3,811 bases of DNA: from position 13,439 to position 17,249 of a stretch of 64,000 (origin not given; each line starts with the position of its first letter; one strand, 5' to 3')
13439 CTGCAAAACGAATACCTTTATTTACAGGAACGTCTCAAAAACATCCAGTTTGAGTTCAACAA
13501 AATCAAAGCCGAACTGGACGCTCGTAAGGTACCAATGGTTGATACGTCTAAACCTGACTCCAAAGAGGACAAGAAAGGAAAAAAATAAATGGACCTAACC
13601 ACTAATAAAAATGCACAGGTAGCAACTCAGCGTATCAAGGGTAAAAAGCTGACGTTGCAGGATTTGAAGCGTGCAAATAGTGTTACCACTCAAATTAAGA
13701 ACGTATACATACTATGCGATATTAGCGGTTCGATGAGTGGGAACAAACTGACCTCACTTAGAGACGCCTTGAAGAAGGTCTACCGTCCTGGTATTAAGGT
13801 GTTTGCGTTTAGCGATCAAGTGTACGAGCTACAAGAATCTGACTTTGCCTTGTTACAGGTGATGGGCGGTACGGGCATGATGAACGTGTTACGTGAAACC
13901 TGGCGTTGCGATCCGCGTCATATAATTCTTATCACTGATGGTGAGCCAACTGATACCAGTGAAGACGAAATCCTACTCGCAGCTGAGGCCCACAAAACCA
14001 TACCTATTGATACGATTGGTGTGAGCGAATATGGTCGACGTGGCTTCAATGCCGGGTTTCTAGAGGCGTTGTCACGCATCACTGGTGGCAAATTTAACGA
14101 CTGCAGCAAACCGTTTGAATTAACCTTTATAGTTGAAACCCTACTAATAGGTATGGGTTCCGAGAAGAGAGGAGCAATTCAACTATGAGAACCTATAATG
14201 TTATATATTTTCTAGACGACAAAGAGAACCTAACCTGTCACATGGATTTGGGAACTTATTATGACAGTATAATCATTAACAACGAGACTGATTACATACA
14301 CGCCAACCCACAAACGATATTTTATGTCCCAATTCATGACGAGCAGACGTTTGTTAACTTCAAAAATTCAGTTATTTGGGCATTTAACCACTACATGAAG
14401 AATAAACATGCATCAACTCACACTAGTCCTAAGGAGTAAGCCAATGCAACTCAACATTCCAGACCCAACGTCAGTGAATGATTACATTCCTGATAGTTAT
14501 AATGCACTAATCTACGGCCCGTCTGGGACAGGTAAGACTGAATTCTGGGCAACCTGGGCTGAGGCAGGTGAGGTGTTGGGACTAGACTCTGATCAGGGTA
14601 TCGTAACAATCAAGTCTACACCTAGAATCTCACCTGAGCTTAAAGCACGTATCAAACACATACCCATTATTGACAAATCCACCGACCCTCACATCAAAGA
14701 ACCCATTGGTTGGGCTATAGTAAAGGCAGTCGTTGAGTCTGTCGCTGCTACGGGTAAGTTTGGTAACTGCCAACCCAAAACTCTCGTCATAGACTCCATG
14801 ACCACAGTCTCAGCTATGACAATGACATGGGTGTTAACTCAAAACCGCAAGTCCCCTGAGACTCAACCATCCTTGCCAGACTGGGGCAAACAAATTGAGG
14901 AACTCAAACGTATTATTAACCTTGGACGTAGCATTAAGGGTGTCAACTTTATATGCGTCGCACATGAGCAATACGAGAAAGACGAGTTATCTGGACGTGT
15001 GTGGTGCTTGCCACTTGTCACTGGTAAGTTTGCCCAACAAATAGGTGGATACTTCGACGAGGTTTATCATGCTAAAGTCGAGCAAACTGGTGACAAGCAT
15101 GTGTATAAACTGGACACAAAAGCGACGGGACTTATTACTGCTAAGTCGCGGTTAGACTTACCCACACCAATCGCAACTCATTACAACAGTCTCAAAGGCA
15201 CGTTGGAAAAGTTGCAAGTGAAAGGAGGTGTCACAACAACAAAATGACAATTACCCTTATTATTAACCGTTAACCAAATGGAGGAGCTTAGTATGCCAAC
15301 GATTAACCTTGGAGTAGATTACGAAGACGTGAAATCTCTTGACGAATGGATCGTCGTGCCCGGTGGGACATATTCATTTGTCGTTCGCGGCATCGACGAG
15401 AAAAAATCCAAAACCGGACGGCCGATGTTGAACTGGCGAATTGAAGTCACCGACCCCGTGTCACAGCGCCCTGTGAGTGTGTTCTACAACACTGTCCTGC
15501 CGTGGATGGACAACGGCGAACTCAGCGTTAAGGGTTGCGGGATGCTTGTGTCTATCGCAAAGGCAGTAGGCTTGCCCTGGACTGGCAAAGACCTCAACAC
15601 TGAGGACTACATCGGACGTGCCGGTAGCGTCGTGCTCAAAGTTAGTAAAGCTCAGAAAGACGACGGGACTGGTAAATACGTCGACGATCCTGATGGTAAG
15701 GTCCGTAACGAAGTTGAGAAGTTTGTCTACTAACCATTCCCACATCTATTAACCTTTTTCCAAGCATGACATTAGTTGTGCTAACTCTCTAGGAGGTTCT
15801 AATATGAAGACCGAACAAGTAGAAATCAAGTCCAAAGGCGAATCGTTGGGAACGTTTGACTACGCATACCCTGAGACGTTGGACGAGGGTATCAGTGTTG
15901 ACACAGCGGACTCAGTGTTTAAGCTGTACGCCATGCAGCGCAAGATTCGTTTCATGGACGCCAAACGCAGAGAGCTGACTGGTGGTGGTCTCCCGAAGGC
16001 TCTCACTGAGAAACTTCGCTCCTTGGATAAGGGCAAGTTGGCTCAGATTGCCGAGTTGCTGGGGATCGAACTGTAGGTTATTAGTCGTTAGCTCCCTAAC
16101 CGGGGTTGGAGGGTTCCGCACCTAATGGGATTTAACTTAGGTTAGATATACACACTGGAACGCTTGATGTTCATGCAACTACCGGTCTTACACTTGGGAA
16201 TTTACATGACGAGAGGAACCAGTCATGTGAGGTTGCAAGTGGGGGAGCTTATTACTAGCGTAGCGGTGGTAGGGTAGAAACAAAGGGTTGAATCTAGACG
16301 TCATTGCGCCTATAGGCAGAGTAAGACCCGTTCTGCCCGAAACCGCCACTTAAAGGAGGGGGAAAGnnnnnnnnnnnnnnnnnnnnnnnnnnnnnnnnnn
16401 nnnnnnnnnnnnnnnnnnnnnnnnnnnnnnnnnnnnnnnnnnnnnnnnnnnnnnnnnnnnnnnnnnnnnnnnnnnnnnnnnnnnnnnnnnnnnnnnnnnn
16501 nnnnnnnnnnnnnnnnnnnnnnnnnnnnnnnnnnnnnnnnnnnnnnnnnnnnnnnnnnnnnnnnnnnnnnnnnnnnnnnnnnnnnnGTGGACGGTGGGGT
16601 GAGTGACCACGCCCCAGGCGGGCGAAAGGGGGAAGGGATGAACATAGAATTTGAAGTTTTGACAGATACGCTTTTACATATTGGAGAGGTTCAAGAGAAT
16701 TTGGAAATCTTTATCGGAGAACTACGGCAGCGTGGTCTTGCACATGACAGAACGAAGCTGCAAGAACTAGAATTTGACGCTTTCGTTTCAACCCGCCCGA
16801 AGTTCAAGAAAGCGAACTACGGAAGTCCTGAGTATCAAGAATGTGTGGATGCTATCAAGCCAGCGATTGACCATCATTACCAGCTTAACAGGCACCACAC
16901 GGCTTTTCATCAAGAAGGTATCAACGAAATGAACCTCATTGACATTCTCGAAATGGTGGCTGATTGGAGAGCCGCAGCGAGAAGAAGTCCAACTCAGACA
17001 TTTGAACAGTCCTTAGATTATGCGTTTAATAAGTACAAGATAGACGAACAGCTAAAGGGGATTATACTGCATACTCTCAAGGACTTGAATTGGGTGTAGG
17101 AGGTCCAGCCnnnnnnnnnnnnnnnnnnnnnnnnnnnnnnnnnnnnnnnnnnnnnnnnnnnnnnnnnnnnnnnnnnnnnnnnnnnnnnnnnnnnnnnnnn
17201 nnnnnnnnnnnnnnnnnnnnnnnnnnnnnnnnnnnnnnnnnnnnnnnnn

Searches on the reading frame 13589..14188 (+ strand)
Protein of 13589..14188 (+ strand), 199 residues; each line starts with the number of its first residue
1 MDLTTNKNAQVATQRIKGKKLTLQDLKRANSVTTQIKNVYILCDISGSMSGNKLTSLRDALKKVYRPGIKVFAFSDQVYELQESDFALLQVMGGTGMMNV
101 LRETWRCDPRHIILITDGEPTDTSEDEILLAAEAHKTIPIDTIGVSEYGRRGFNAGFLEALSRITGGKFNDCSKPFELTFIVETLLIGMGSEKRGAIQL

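Call 13: search_protein_families(library=pfam, proteins=[window:13589-14188:+], max_evalue=0.01)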
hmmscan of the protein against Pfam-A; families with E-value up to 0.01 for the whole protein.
window:13589-14188:+ (199 aa): 3 families
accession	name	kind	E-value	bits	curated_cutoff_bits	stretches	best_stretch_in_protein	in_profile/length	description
PF13768.12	VWA_3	-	2.7e-08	34.4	27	1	89-168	71-152/155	von Willebrand factor type A domain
PF00092.34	VWA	-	6.8e-07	30.1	23.8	0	108-150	103-140/174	von Willebrand factor type A domain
PF05762.20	VWA_CoxE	-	0.00065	19.6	26.4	1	37-82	57-104/222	VWA domain containing CoxE-like protein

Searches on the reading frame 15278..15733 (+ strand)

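Call 13: search_protein_families(library=pfam, proteins=[window:15278-15733:+], max_evalue=0.01)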
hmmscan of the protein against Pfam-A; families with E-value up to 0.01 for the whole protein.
window:15278-15733:+ (151 aa): 1 family
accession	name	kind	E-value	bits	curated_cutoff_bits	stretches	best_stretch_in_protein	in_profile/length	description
PF05037.18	DUF669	-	4.1e-07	30.6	21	1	14-126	4-115/138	Protein of unknown function (DUF669)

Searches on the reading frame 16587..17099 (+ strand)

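Call 13: search_protein_families(library=pfam, proteins=[window:16587-17099:+], max_evalue=0.01)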
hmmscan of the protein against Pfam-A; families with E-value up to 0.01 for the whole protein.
window:16587-17099:+ (170 aa): 1 family
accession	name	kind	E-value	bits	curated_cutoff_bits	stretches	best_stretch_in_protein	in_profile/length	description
PF18907.5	DUF5662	-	3.1e-30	105.3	27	1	23-165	4-155/156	Family of unknown function (DUF5662)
